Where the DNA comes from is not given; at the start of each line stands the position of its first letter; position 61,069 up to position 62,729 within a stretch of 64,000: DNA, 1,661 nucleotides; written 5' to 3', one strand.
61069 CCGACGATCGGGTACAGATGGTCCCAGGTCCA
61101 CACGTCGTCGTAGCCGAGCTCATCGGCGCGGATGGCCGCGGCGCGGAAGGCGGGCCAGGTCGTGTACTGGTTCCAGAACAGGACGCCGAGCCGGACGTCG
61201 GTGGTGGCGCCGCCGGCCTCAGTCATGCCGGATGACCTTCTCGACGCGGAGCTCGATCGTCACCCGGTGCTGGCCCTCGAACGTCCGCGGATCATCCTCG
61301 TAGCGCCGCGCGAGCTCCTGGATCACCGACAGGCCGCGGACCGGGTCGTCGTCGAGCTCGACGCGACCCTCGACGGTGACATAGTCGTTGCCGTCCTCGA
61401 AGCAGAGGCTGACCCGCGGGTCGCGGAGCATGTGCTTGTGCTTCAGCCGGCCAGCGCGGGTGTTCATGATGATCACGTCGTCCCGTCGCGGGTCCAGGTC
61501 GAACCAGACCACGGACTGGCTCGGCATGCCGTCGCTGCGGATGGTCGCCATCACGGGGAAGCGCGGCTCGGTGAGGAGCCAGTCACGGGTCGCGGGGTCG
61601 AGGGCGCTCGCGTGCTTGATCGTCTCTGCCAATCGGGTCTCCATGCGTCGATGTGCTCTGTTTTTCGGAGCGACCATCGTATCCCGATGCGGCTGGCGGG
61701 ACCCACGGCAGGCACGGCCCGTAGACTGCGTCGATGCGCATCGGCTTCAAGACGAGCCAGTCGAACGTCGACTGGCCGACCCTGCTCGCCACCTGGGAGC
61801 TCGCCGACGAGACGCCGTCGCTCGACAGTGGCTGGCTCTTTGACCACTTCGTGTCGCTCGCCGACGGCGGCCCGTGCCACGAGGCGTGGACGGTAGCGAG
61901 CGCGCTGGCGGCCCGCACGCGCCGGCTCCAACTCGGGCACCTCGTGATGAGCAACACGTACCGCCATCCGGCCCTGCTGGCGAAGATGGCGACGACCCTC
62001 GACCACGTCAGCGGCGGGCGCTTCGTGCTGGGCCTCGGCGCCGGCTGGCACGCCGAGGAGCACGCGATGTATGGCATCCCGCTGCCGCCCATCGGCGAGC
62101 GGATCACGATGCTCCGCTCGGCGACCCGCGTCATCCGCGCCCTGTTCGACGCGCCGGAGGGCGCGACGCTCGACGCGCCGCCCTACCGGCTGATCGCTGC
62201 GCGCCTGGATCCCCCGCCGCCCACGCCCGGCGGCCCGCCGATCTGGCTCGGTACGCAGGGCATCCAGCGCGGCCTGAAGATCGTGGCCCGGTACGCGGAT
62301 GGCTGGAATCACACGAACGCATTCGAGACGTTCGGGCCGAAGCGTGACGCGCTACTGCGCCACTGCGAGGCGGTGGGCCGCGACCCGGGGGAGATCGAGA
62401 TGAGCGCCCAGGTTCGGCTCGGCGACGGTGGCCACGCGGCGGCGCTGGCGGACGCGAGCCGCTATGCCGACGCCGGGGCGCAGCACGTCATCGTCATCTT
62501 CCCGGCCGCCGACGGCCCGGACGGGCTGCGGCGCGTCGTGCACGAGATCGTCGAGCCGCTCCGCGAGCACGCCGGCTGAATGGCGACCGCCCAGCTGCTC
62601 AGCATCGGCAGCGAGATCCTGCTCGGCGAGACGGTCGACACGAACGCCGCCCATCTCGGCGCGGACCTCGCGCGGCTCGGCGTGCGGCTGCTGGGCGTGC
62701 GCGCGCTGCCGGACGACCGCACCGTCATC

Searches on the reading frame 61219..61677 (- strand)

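Call 41: search_protein_families(library=pfam, proteins=[window:61219-61677:-], max_evalue=0.0001)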
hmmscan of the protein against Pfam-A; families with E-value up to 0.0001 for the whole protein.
window:61219-61677:- (152 aa): 1 family
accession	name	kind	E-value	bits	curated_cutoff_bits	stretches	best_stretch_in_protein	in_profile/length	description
PF01243.27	PNPOx_N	-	2.8e-15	57.2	28.1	1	28-149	3-117/120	Pyridoxamine 5'-phosphate oxidase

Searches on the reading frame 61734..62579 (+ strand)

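Call 41: search_protein_families(library=pfam, proteins=[window:61734-62579:+], max_evalue=0.0001)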
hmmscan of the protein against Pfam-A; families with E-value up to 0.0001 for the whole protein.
window:61734-62579:+ (281 aa): 1 family
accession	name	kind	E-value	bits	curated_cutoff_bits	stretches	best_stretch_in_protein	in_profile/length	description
PF00296.26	Bac_luciferase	-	2.1e-37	129.6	27.9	1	29-229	36-228/314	Luciferase-like monooxygenase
